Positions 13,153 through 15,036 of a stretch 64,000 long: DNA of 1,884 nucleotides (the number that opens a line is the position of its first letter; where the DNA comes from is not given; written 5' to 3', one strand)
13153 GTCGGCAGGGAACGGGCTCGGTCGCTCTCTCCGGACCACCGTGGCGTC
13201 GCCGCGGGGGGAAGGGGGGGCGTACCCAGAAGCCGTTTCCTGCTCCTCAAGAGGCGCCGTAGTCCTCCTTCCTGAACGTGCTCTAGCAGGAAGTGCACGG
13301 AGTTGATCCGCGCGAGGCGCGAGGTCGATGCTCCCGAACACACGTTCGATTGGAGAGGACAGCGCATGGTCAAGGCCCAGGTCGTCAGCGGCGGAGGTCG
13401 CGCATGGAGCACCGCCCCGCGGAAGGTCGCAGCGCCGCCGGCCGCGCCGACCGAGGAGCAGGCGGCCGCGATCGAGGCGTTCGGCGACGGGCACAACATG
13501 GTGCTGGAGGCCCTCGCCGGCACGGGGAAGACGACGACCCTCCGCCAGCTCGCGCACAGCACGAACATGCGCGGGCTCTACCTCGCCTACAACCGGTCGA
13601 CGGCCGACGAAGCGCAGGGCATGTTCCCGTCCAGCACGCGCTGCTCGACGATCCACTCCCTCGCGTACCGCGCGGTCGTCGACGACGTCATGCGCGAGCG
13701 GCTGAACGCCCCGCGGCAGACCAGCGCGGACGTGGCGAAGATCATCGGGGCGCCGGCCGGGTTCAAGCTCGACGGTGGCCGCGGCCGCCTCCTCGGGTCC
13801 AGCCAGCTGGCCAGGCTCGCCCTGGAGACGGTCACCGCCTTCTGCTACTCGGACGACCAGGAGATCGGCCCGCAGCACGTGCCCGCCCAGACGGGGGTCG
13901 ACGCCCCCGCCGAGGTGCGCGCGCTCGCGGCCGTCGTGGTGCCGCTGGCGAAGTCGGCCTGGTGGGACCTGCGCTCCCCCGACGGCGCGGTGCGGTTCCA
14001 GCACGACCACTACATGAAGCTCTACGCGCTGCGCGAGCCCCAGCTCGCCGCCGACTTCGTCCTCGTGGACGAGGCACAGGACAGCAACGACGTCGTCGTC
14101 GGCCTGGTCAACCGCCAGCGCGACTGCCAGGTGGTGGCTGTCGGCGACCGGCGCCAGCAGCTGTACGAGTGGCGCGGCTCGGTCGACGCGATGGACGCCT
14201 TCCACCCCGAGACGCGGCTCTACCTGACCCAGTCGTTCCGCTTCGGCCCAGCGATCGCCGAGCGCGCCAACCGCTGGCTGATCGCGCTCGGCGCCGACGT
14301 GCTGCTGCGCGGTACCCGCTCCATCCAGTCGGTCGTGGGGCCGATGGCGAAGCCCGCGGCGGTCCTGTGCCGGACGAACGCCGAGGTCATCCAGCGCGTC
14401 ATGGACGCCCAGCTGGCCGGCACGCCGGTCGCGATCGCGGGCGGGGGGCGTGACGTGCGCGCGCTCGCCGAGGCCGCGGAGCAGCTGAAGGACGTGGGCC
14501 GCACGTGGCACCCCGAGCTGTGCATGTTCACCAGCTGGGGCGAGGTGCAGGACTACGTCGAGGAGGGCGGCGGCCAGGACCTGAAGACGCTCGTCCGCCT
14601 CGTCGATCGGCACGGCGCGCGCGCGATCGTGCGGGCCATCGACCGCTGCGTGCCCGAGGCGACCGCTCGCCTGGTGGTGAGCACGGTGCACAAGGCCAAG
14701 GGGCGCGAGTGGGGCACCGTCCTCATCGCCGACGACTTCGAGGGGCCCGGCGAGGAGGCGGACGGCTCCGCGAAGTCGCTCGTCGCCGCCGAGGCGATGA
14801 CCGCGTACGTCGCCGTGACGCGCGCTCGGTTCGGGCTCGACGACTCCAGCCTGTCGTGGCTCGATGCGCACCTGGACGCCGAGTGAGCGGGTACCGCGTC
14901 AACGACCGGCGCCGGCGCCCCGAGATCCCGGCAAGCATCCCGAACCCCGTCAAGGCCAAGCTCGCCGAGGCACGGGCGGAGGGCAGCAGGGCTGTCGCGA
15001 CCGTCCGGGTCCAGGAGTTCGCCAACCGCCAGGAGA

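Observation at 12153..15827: Accessory island between the tail-fibre and packaging modules: leftward HTH regulator, divergent control region, and an SOS-boxed SF1 helicase with a coupled 315-aa partner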

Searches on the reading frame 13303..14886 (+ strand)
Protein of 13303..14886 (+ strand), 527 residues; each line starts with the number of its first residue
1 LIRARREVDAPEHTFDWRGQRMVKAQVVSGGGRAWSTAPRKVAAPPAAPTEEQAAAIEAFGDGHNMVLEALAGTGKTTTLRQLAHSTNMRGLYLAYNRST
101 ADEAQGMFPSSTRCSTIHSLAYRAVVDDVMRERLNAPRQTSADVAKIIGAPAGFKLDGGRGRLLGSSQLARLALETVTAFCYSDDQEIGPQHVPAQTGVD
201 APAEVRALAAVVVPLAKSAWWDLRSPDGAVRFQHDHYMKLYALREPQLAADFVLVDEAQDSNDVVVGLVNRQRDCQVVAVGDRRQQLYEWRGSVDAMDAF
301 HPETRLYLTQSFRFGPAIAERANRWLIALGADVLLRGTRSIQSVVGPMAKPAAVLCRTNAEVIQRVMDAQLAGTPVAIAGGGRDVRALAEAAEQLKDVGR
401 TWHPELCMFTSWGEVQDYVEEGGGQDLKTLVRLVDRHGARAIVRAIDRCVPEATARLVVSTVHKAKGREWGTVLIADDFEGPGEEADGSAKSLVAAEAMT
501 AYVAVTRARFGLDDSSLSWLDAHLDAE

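Call 3: search_protein_families(library=pfam, proteins=[window:13303-14886:+], max_evalue=0.1)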
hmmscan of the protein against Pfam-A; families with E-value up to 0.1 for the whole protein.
window:13303-14886:+ (527 aa): 11 families
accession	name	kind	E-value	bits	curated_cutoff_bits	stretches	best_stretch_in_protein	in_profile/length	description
PF13245.12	AAA_19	-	8.7e-12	45.8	25.1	1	53-289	1-132/134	AAA domain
PF00580.27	UvrD-helicase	-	2.5e-10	40.9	23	1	250-293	213-258/271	UvrD/REP helicase N-terminal domain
PF13604.12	AAA_30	-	1.4e-09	38.4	27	1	50-130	3-82/191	AAA domain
PF13361.12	UvrD_C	-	1.3e-06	28.5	25.6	1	455-512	285-343/350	UvrD-like helicase C-terminal domain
PF13538.12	UvrD_C_2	-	1.9e-06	28.1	27.4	1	458-509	3-46/52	UvrD-like helicase C-terminal domain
PF01443.25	Viral_helicase1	-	1.6e-05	25.3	21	0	67-120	2-50/228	Viral superfamily 1 RNA helicase core domain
PF25199.1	nSTAND_NTPase5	-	0.00083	19.6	34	1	58-99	36-78/145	Novel STAND NTPase 5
PF13191.12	AAA_16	-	0.004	18.1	32.6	1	61-146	22-103/167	AAA ATPase domain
PF02562.22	PhoH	-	0.0082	16.1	27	0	239-289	109-161/205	PhoH-like protein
PF13401.12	AAA_22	-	0.016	16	27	0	66-97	8-33/130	AAA domain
PF00270.35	DEAD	-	0.02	15.1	26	1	50-81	1-32/167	DEAD/DEAH box helicase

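Call 4: search_protein_families(library=phrogs, proteins=[window:13303-14886:+], max_evalue=0.01)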
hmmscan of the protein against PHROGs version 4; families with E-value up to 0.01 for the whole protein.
window:13303-14886:+ (527 aa): 3 families
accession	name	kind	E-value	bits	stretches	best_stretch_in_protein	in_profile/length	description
phrog_1967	-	DNA, RNA and nucleotide metabolism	1.7e-87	295.8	1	47-513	151-665/776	DNA helicase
phrog_325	-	DNA, RNA and nucleotide metabolism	1.3e-10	41.2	1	48-129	470-558/986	Dda-like helicase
phrog_170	-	other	1.2e-06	29.2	1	42-91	69-118/323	PhoH-like phosphate starvation-inducible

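Call 6: search_protein_families(library=padloc, proteins=[window:13303-14886:+], max_evalue=0.01)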
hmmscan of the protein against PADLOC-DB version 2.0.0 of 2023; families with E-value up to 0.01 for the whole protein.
window:13303-14886:+ (527 aa): 36 families (the best 25 are shown)
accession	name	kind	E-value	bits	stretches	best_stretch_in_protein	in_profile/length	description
PDLC03802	RTasHel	-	1.8e-14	51.5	1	251-323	194-270/675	DRT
PDLC00112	GajB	-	5.6e-12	43.1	1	249-322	209-291/581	UrvD helicase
PDLC00107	GajB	-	1.8e-11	41.3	2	445-477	468-500/587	UrvD helicase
PDLC00132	GajB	-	2.5e-11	41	2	251-324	216-297/625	UrvD helicase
PDLC00104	GajB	-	5.4e-11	39.9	2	252-296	168-212/574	UrvD helicase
PDLC00136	GajB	-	2.2e-10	38.1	1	248-323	203-286/570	UrvD helicase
PDLC00123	GajB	-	2.2e-10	37.8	0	453-509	438-500/540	UrvD helicase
PDLC00122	GajB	-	3.4e-10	37.4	1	254-323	167-244/502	UrvD helicase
PDLC00117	GajB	-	7.6e-10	35.9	1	452-509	510-567/604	UrvD helicase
PDLC00130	GajB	-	2.3e-09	34.1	1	219-325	168-289/589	UrvD helicase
PDLC00135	GajB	-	1.2e-08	32.4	1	249-323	169-249/603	UrvD helicase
PDLC00131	GajB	-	2.2e-07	28.2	1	252-343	249-340/647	UrvD helicase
PDLC00119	GajB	-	2.4e-07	28.1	1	252-294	221-265/565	UrvD helicase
PDLC00141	GajB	-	3.9e-07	26.8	1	252-358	169-277/572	UrvD helicase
PDLC00138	GajB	-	4.5e-07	26.9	1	253-325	224-303/581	UrvD helicase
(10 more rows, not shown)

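Call 7: search_protein_families(library=ncbifam, proteins=[window:13303-14886:+], max_evalue=0.01)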
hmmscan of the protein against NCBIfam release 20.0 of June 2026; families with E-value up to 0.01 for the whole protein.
window:13303-14886:+ (527 aa): 7 families
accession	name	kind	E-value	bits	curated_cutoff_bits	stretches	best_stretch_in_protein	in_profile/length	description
NF008743.0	PRK11773.1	equivalog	1.4e-07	30.3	965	1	252-324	216-295/720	DNA helicase II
TIGR01075.1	uvrD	equivalog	2.5e-07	29.4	1144.45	1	253-324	212-290/715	DNA helicase II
TIGR01074.1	rep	equivalog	3e-07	29.1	951.45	1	251-293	208-252/668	DNA helicase Rep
TIGR01073.1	pcrA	equivalog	8e-06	24.5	911.2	1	251-293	211-255/725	DNA helicase PcrA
NF008276.0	PRK11054.1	equivalog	0.00093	17.8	543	1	251-326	432-516/684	DNA helicase IV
NF008172.0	PRK10919.1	equivalog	0.0015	16.8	1168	0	251-294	209-254/673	DNA helicase Rep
TIGR00609.1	recB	equivalog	0.0073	14.4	696.05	0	66-83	12-29/1175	exodeoxyribonuclease V subunit beta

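Call 9: search_dna_similar(query=window:13303-14886:+, collection=phages, mode=protein, max_rows=25)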
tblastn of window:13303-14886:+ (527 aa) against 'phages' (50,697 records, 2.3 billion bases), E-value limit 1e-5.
Records with a match: 258; places in all: 259; records where one place covers at least 80% of the query: 247.
Best place of each record, by identity: <60% 258.
By first word of the organism name: Escherichia 107; Pseudomonas 50; Acinetobacter 29; Vibrio 19; Klebsiella 10; Streptomyces 7; Campylobacter 5; Alteromonas 5; Arthrobacter 4; Justusliebigvirus 3; and 14 more.
By host as written in the record: - 33; Escherichia coli 29; Pseudomonas aeruginosa 20; Escherichia coli K-12 MG1655 18; Acinetobacter baumannii 11; Pseudomonas sp. 5; Escherichia sp. 5; Campylobacter jejuni 5; and 85 more.
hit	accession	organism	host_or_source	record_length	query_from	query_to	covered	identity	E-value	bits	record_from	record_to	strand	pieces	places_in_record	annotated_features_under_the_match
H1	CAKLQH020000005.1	Acinetobacter phage MD-2021a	not known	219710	63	517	86%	36.6%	1e-70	251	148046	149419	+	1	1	putative DNA helicase protein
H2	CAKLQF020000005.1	Acinetobacter phage MD-2021a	not known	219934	63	517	86%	36.6%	1e-70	251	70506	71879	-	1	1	putative DNA helicase protein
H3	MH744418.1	Streptomyces phage JustBecause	Streptomyces lividans JI 1326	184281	63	525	88%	34.6%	2e-56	209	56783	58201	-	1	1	80: DNA helicase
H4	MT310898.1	Streptomyces phage Kela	Streptomyces scabiei RL-34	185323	63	525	88%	34.6%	2e-56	209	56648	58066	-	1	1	81: DNA helicase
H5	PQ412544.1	Streptomyces phage Quantum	Streptomyces lividans JI 1326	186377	63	523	87%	34.0%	5e-53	199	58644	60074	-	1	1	82: DNA helicase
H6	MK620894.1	Streptomyces phage Kradal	Streptomyces griseofuscus ATCC 23916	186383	63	523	87%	34.0%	5e-53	199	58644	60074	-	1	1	83: DNA helicase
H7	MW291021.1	Streptomyces phage EhyElimayoE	Streptomyces lividans JI 1326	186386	63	523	87%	34.0%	5e-53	199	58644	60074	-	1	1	83: DNA helicase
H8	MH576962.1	Streptomyces phage Satis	Streptomyces lividans JI 1326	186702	63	523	87%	34.0%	5e-53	199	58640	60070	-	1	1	83: DNA helicase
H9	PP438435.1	Dolichospermum phage Dfl-JY45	Dolichospermum flos-aquae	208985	63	525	88%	33.1%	1e-54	204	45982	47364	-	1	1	putative DNA helicase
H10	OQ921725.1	Streptomyces phage Frankenweenie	Streptomyces scabiei RL-34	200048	63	523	87%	33.0%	4e-51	194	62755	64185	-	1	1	91: DNA helicase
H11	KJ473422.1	Acinetobacter phage vB_AbaM_Acibel004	Acinetobacter baumannii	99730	62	520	87%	32.6%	2e-61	224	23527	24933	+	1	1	putative DNA/RNA helicase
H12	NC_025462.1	Acinetobacter phage vB_AbaM_Acibel004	Acinetobacter baumannii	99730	62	520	87%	32.6%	2e-61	224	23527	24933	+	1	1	DNA helicase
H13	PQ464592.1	Pseudomonas phage Boevelstad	Pseudomonas poae B04_10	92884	63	509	85%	33.4%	3e-47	182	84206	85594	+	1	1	DNA helicase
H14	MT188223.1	Acinetobacter phage vB_AbaM_D22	Acinetobacter sp.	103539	62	512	86%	32.8%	4e-65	235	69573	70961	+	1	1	putative DNA helicase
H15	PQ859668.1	Acinetobacter phage phi1_092033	Acinetobacter baumannii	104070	62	512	86%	32.8%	9e-65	234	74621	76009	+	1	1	DNA helicase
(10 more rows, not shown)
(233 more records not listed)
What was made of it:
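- The listed hits are nearly all annotated as DNA helicase, and those examined are large phages (call 9).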

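Call 47: search_solved_structures(query=window:13366-14883:+, max_evalue=0.001)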
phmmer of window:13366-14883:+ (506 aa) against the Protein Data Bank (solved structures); distinct sequences matched with E-value up to 0.001: 1.
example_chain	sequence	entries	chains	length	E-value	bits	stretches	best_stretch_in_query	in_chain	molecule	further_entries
9xzj_F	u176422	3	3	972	9.1e-36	127.2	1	47-459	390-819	F-box DNA helicase 1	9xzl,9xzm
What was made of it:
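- On Gabija: No GajB chain was among the PDB sequence matches at 1e-3 (call 47).
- On SF1 UvrD-like helicase (phrog_1967 / FBH1-like): FBH1 scores 9e-36 (call 47).
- Closest known: UvrD-family SF1A helicases, specifically the helicase domain of F-box DNA helicase 1. Same: FBH1 residues 390-819 align to residues 47-459 at E 9e-36 (calls 4, 47).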

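Call 60: find_homologous_proteins(query=window:13366-14883:+, max_evalue=1e-10)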
Query window:13366-14883:+ (506 aa): 2835 proteins with E <= 1e-10 among 8000 candidates; the best 120 are listed.
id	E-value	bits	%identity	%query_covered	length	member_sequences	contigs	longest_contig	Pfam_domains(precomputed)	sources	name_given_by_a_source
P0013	0.0e+0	1124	100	100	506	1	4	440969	PF13538.13,PF01443.25,PF13604.13,PF13361.13,PF13245.13,PF00580.28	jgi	jgi:hypothetical protein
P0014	3.0e-227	774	70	100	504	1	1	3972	PF13538.13,PF01443.25,PF13604.13,PF13361.13,PF13245.13,PF00580.28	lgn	-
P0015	5.0e-182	624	60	98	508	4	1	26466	PF13538.13,PF01443.25,PF13604.13,PF13361.13,PF13245.13,PF00580.28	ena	-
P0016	1.4e-146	508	52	94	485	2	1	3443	PF01443.25,PF13604.13,PF13361.13,PF13245.13,PF00580.28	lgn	-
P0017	2.3e-146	507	53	94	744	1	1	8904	PF13538.13,PF01443.25,PF13604.13,PF13361.13,PF13245.13,PF00580.28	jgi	jgi:hypothetical protein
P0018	5.6e-146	506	53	94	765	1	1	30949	PF13538.13,PF01443.25,PF13604.13,PF13245.13,PF00580.28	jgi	jgi:hypothetical protein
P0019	1.6e-144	501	52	94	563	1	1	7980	PF13604.13,PF13361.13,PF13245.13,PF00580.28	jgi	jgi:superfamily I DNA/RNA helicase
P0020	2.2e-144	500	51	94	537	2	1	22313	PF13604.13,PF13361.13,PF13245.13,PF00580.28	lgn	-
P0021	3.0e-144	500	51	96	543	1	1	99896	PF13604.13,PF13361.13,PF13245.13,PF00580.28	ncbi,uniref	ncbi:UvrD-helicase domain-containing protein [Kribbella sp. NPDC059898]|uniref:UvrD-helicase domain-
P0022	5.9e-143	496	51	95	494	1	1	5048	PF01443.25,PF13604.13,PF13361.13,PF13245.13,PF00580.28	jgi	jgi:superfamily I DNA/RNA helicase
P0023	8.5e-143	495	51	94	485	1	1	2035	PF13538.13,PF01443.25,PF13604.13,PF13361.13,PF13245.13,PF00580.28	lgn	-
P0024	3.9e-142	493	51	94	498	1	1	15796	PF13538.13,PF01443.25,PF13604.13,PF13361.13,PF13245.13,PF00580.28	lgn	-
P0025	5.1e-142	493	51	95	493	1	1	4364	PF01443.25,PF13604.13,PF13361.13,PF13245.13,PF00580.28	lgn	-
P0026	5.8e-142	492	51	93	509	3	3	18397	PF13604.13,PF13245.13,PF00580.28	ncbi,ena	-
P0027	1.1e-141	491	53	93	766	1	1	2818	PF13538.13,PF01443.25,PF13604.13,PF13245.13,PF00580.28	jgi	-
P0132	5.1e-130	453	49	95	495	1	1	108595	PF13538.13,PF13604.13,PF13361.13,PF13245.13,PF00580.28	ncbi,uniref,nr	ncbi:UvrD-helicase domain-containing protein [Streptomyces dysideae]|uniref:DNA 3'-5' helicase n=1 T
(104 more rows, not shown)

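Call 61: find_encoding_contigs(protein=P0014, flank=10000, max_places=3)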
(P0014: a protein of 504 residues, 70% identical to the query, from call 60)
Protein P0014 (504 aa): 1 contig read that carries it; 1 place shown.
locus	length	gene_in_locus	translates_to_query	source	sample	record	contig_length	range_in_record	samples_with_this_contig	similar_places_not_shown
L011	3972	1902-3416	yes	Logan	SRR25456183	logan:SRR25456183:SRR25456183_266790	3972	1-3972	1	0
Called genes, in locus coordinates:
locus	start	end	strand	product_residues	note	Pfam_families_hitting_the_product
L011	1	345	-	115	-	?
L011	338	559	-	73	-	-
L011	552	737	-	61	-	-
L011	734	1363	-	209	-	-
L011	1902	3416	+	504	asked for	PF13245:AAA_19, PF13604:AAA_30 (weak), PF01443:Viral_helicase1 (faint), PF00580:UvrD-helicase (weak), PF13361:UvrD_C (weak), PF13538:UvrD_C_2 (faint)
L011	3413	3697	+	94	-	-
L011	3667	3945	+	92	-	-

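Call 62: find_encoding_contigs(protein=P0021, flank=10000, max_places=2)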
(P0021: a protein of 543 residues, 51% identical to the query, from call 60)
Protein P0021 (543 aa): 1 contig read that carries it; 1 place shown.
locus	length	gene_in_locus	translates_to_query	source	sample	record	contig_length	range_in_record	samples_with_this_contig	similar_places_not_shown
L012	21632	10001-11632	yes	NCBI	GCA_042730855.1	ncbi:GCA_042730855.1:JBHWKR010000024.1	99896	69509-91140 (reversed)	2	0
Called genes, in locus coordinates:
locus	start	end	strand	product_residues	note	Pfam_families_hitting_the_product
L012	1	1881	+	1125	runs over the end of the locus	PF01476:LysM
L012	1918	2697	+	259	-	-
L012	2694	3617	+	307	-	-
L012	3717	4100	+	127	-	-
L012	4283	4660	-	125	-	-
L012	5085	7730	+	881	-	PF00772:DnaB, PF13481:AAA_25, PF03796:DnaB_C, PF06745:ATPase (weak), PF14890:Intein_splicing, PF14528:LAGLIDADG_3, PF03796:DnaB_C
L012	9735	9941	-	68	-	-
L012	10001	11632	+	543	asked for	PF13245:AAA_19, PF13604:AAA_30 (weak), PF00580:UvrD-helicase (weak), PF13361:UvrD_C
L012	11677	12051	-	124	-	-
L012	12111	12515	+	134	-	-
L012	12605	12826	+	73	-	-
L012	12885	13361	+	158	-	-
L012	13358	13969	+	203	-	-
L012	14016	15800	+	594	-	PF01935:DUF87 (weak), PF05872:HerA_C (faint)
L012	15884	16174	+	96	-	PF02796:HTH_7 (weak), PF13384:HTH_23, PF13551:HTH_29 (weak)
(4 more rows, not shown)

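Call 63: find_encoding_contigs(protein=P0132, flank=10000, max_places=2)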
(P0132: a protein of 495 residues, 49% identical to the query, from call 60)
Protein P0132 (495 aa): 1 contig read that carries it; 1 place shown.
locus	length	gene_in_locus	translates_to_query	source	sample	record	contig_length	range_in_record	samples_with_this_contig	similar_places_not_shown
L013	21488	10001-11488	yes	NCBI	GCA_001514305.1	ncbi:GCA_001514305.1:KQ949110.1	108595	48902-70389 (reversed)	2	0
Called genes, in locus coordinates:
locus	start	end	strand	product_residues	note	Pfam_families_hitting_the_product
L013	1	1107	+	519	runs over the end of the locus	PF09299:Mu-transpos_C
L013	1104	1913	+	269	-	PF13401:AAA_22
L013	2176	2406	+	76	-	PF03235:GmrSD_N (weak)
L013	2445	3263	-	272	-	-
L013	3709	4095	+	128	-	PF22980:Myb_DNA-bind_8 (weak)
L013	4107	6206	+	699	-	PF01381:HTH_3, PF13560:HTH_31 (weak)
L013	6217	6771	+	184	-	-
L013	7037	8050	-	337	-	-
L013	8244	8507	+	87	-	PF13560:HTH_31, PF01381:HTH_3, PF12844:HTH_19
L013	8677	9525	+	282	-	PF19561:DUF6083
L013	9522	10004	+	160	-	-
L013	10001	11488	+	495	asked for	PF13245:AAA_19, PF13604:AAA_30 (weak), PF00580:UvrD-helicase, PF13361:UvrD_C (weak), PF13538:UvrD_C_2 (faint)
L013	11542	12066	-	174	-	-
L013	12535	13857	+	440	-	PF04326:SLFN_AlbA_2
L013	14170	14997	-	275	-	-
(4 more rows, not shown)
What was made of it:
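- Relatives at about 50% identity occur in actinobacterial mobile elements (calls 60, 62, 63). One helicase relative in Streptomyces dysideae lies among defence-like genes such as nSTAND, PLD and Schlafen-AlbA (call 63).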
